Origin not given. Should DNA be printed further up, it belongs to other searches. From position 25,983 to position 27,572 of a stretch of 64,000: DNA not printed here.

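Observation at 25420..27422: Orphan J-domain protein with large unknown C-terminal region, in a two-gene operon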

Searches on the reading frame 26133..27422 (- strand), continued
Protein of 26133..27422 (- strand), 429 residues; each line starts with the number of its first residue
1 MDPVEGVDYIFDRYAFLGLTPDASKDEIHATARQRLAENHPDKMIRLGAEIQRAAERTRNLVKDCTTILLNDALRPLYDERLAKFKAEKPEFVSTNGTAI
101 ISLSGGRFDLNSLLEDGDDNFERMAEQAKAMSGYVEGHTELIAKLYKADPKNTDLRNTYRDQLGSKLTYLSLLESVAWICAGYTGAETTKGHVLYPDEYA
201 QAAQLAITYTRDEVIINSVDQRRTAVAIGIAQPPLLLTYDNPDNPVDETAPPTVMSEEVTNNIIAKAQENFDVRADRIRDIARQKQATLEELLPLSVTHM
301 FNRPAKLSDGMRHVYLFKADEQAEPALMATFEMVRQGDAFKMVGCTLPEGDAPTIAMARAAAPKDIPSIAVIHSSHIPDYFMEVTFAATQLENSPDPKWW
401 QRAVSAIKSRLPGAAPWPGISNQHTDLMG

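Call 30: find_encoding_contigs(protein=P0143, flank=8000, max_places=2)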
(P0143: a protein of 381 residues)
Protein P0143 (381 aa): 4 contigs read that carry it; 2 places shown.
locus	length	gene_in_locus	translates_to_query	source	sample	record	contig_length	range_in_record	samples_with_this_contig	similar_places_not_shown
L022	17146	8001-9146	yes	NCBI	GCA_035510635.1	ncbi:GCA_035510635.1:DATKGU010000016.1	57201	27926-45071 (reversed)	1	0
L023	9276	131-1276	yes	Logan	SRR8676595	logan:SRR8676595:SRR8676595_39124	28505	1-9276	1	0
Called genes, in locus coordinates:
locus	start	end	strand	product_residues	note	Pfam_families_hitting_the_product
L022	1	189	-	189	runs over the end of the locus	PF00625:Guanylate_kin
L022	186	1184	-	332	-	PF00294:PfkB, PF08543:Phos_pyr_kin (weak)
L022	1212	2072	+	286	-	PF01116:F_bP_aldolase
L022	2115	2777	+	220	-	PF01386:Ribosomal_L25p, PF14693:Ribosomal_TL5_C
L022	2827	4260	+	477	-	-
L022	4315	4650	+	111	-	-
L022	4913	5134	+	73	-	PF01197:Ribosomal_L31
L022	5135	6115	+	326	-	PF03462:PCRF, PF00472:RF-1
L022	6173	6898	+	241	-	PF00318:Ribosomal_S2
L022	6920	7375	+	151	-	PF25025:EF-Ts_N (weak), PF00889:EF_TS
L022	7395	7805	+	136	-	-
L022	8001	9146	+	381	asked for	PF00226:DnaJ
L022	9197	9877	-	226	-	-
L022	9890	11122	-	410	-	PF13506:Glyco_transf_21, PF03142:Chitin_synth_2 (faint), PF00535:Glycos_transf_2, PF13641:Glyco_tranf_2_3, PF13632:Glyco_trans_2_3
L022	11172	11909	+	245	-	PF01409:tRNA-synt_2d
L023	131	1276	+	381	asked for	PF00226:DnaJ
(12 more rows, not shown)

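Call 31: find_encoding_contigs(protein=P0044, flank=8000, max_places=2)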
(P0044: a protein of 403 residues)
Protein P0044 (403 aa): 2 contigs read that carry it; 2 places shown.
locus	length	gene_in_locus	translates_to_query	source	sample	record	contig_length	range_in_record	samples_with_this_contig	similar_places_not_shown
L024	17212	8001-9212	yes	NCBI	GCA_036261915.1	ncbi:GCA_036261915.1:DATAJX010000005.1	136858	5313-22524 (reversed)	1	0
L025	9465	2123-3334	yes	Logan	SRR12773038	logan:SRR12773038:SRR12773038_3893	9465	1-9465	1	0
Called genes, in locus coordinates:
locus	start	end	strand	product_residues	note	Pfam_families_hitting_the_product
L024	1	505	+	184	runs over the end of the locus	-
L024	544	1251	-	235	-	PF13398:Peptidase_M50B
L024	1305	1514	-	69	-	-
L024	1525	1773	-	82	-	-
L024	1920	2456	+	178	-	PF01765:RRF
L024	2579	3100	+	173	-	-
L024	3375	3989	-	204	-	PF00574:CLP_protease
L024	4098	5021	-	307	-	PF06282:DUF1036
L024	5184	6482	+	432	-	PF06689:zf-C4_ClpX, PF01078:Mg_chelatase (faint), PF05496:RuvB_N (faint), PF07724:AAA_2, PF00004:AAA, PF07728:AAA_5 (faint), PF10431:ClpB_D2-small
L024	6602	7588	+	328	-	-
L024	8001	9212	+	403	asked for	-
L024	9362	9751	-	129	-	PF01741:MscL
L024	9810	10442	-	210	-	-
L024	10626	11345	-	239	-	PF00702:Hydrolase (weak), PF13419:HAD_2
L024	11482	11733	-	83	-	PF13441:Gly-zipper_YMGG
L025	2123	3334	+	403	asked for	-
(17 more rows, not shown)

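Call 37: find_encoding_contigs(protein=P0001, flank=5000, max_places=3)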
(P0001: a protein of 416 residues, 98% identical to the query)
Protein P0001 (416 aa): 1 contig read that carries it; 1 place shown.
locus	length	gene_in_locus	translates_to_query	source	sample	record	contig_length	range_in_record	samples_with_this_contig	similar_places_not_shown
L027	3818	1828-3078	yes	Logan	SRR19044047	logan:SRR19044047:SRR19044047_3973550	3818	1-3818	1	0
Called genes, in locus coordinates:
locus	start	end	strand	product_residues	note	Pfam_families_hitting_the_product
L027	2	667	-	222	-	?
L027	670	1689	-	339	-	-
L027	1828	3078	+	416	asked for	PF00226:DnaJ (faint)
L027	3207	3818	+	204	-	?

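Call 41: predict_structure(alignment_id=A3)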
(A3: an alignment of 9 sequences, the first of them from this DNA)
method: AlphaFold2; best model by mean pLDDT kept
length: 346 residues; sequences in the alignment: 9
mean_pLDDT: 78.7   pTM: 0.72
mean pLDDT of the five models: 78.7, 77.7, 76.5, 76.1, 74.1
residues with pLDDT >= 90: 146; 70-90: 107; 50-70: 50; < 50: 43
segments of 3 or more residues with pLDDT < 50: 156-169, 317-321, 324-346
pLDDT, mean of each block of 10 residues (from residue 1): 66 61 75 80 90 92 93 92 93 90 62 88 92 85 71 48 44 79 93 94 93 89 85 87 92 86 88 91 92 85 88 52 47 35 36
secondary structure, 60 per line:
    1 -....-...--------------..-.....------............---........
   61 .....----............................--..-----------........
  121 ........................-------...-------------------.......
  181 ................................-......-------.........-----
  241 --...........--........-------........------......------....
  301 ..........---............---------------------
elements in order: H2-5 H27-31 H38-49 H53-65 H70-97 H113-144 H174-212 E214-219 E227-235 E243-253 E256-263 H272-278 E285-290 H297-310 H314-325

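Call 50: find_homologous_proteins(query=A4, max_evalue=1e-10)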
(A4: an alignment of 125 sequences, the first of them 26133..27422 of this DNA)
Query A4 (125 sequences) (429 aa, profile of the alignment): 11 proteins with E <= 1e-10 among 8000 candidates.
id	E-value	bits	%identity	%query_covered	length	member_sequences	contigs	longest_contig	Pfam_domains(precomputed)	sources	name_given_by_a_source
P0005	4.0e-126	439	36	93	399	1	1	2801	PF00226.37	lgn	-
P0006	4.4e-124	433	37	93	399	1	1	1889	-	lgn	-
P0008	1.5e-116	408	34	97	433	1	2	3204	-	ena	-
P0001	1.8e-114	401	98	97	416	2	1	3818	PF00226.37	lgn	-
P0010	5.7e-112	393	30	90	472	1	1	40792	-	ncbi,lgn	-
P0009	6.0e-112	393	39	69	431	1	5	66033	-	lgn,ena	-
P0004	3.8e-105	370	38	91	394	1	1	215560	-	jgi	jgi:hypothetical protein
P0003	4.3e-102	360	43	92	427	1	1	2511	-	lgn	-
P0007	1.3e-101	359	38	70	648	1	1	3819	-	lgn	-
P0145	1.0e-92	329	23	70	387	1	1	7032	PF00226.37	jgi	-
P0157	5.1e-11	60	26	10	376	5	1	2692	PF00226.37,PF00684.26,PF01556.24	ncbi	-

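Call 52: list_cluster_members(proteins=[P0030, P0036, P0040, P0048, P0052, P0055, P0064, P0069, P0086, P0098])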
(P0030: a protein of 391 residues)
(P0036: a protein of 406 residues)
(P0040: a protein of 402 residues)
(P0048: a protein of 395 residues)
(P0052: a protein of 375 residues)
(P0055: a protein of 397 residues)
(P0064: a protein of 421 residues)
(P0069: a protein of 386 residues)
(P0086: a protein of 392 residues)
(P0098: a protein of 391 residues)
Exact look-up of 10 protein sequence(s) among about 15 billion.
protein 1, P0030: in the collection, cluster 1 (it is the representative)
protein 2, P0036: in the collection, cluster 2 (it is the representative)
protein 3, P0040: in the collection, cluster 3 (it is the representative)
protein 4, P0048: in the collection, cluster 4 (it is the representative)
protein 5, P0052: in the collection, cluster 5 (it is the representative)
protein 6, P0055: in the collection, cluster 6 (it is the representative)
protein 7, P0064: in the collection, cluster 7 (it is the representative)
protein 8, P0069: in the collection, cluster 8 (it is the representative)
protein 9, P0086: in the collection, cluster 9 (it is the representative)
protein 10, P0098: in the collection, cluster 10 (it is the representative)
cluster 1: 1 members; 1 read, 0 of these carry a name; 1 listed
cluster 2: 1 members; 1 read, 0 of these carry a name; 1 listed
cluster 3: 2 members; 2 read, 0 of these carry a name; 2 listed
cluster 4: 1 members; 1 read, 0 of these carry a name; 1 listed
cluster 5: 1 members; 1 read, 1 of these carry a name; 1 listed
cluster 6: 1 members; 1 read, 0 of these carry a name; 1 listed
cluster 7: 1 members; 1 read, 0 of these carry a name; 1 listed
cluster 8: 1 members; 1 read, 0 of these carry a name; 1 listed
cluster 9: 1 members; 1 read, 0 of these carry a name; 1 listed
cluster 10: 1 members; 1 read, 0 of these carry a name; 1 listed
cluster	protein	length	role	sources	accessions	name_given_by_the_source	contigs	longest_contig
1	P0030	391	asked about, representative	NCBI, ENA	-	-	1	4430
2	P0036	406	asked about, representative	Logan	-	-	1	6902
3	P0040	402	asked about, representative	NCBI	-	-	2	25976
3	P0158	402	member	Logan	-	-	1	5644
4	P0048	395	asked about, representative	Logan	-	-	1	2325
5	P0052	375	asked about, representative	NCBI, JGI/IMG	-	hypothetical protein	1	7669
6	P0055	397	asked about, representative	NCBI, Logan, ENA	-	-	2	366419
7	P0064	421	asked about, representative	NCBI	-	-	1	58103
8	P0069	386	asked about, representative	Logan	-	-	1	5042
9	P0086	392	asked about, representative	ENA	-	-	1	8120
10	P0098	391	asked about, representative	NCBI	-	-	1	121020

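Call 53: list_cluster_members(proteins=[P0103, P0117, P0124, P0131, P0139, P0145, P0146, P0149, P0074, P0094])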
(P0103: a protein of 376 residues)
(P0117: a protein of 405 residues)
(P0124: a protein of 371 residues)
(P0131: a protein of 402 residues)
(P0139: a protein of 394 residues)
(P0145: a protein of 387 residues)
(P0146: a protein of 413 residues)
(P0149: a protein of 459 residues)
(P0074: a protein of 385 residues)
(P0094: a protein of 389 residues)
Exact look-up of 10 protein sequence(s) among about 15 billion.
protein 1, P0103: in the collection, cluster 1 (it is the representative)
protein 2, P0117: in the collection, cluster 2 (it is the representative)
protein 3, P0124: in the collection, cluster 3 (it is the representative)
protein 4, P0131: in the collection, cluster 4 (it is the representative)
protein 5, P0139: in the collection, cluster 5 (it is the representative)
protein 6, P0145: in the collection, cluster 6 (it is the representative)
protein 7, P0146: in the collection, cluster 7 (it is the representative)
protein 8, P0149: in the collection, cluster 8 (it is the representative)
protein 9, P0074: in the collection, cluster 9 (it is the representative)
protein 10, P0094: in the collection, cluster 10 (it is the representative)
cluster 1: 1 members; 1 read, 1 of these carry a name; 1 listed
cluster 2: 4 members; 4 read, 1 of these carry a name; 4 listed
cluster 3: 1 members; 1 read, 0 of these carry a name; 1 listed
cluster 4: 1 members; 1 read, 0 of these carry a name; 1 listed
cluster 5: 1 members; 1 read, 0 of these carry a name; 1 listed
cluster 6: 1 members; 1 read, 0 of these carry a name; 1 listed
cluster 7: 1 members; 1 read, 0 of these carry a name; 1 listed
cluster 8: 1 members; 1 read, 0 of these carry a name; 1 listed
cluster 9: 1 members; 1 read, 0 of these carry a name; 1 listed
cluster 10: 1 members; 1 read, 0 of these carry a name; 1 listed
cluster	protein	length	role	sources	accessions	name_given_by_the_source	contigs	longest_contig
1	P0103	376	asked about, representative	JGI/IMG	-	curved DNA-binding protein CbpA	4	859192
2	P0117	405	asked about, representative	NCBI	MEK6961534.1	MAG: J domain-containing protein [Nanoarchaeota archaeon]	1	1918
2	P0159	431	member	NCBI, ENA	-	-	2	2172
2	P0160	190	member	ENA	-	-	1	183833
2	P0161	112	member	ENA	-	-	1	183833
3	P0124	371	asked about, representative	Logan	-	-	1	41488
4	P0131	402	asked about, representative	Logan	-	-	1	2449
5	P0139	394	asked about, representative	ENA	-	-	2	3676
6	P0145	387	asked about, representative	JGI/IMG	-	-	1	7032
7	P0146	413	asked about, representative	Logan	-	-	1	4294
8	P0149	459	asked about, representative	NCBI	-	-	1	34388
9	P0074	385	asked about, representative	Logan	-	-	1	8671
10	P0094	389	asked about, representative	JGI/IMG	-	-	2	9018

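Call 54: find_encoding_contigs(protein=P0103, flank=8000, max_places=1)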
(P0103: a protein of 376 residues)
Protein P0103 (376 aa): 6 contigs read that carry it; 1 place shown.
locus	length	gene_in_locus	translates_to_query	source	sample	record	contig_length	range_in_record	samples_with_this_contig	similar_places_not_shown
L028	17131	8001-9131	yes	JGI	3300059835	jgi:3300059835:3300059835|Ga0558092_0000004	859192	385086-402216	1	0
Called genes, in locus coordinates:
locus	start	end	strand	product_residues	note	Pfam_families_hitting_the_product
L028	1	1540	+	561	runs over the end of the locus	PF00515:TPR_1 (faint), PF13174:TPR_6 (faint), PF13432:TPR_16 (faint), PF13428:TPR_14 (faint), PF25063:ARM_TT21_C (faint), PF07719:TPR_2 (faint), PF13181:TPR_8 (faint), PF13374:TPR_10 (faint), +1 more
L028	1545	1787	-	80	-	-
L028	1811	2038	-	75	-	-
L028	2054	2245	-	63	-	-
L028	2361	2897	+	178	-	-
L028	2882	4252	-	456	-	PF00072:Response_reg, PF00158:Sigma54_activat, PF14532:Sigma54_activ_2, PF00004:AAA, PF07724:AAA_2 (weak), PF07728:AAA_5, PF25601:AAA_lid_14, PF02954:HTH_8, +3 more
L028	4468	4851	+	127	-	-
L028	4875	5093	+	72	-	-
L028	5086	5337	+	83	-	-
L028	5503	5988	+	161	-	-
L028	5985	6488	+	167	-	-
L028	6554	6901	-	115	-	-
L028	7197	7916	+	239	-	PF00413:Peptidase_M10 (weak)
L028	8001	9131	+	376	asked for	PF00226:DnaJ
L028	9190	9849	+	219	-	-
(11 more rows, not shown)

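Call 55: find_encoding_contigs(protein=P0098, flank=8000, max_places=1)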
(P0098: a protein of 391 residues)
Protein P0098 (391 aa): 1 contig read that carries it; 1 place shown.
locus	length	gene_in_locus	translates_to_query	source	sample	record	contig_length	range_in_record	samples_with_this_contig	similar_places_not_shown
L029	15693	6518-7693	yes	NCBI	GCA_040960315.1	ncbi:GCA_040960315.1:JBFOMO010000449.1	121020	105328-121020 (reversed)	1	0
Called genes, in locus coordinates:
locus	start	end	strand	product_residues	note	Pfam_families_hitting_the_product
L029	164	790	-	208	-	PF03575:Peptidase_S51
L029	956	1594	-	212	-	-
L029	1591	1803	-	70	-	-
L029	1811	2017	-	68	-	-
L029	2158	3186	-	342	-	PF00155:Aminotran_1_2, PF01212:Beta_elim_lyase, PF00266:Aminotran_5 (weak)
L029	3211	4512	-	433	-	PF02661:Fic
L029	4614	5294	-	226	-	PF11848:DUF3368 (weak)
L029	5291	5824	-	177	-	-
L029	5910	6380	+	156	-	-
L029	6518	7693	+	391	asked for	PF00226:DnaJ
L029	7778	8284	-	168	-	PF22769:DCD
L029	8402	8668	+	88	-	-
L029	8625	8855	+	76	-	PF07927:HicA_toxin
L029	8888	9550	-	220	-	PF01928:CYTH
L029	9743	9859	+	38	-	-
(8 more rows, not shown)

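Call 56: find_encoding_contigs(protein=P0055, flank=8000, max_places=1)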
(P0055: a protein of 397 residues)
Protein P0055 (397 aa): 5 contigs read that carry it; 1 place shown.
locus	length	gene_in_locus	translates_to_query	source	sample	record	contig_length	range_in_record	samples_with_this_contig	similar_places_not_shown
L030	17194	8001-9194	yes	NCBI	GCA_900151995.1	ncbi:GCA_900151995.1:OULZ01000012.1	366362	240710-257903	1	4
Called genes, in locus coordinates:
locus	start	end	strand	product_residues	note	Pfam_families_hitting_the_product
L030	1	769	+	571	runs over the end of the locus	-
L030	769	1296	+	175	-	-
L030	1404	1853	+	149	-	-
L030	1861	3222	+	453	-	-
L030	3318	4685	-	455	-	-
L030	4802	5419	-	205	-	PF13091:PLDc_2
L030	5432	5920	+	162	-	-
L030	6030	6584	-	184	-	-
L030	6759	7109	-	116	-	-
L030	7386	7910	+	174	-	-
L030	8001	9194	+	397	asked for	-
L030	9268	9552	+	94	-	-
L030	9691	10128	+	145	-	PF00583:Acetyltransf_1, PF13673:Acetyltransf_10 (weak), PF13508:Acetyltransf_7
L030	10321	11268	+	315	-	-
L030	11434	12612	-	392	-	-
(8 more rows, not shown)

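Call 61: fold_search(model_id=the predicted structure, library=viral)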
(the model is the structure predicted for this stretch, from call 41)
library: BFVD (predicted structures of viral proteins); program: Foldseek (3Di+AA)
matches with E <= 10: 419; with E <= 0.001: 0
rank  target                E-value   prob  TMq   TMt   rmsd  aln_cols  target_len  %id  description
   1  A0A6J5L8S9            3.2e-03  0.97  0.23  0.28  19.4       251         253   10  Uncharacterized protein [uncultured Caudovirales phage]
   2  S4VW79                4.4e-02  0.13  0.12  0.09  27.3       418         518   11  DUF5848 domain-containing protein [Pandoravirus salinus]
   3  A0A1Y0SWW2            8.4e-02  0.54  0.12  0.22  18.5       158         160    8  Uncharacterized protein [Pseudomonas phage Phabio]
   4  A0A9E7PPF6            2.0e-01  0.57  0.17  0.12  21.6       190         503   17  Uncharacterized protein [Largemouth bass virus]
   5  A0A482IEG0            2.4e-01  0.35  0.15  0.09  20.2       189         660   12  Uncharacterized protein [Stenotrophomonas phage YB07]
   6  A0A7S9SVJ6            2.5e-01  0.20  0.15  0.20  15.7       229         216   11  (no name in the UniProt tables at hand)
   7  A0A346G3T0            2.6e-01  0.14  0.13  0.21  22.9       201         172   11  (no name in the UniProt tables at hand)
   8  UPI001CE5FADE         3.5e-01  0.11  0.11  0.12  16.4       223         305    9  (no name look-up for this kind of identifier)
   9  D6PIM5                4.8e-01  0.72  0.14  0.29   7.0        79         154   13  (no name in the UniProt tables at hand)
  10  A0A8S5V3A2            4.8e-01  0.60  0.14  0.17   6.4        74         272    8  Terminase [Caudovirales sp. ctVfb8]
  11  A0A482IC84            5.0e-01  0.23  0.13  0.07  12.2       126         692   14  Tail fiber protein [Synechococcus phage S-B28]
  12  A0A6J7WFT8            6.1e-01  0.14  0.09  0.23  15.5       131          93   13  DUF7936 domain-containing protein [uncultured Caudovirales phage]
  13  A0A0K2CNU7            6.4e-01  0.18  0.16  0.25  10.7       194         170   12  Uncharacterized protein [Brevibacillus phage SecTim467]
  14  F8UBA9                6.4e-01  0.07  0.12  0.15  26.2       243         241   12  (no name in the UniProt tables at hand)
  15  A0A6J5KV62            6.7e-01  0.06  0.14  0.15  23.6       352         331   12  Uncharacterized protein [uncultured Caudovirales phage]
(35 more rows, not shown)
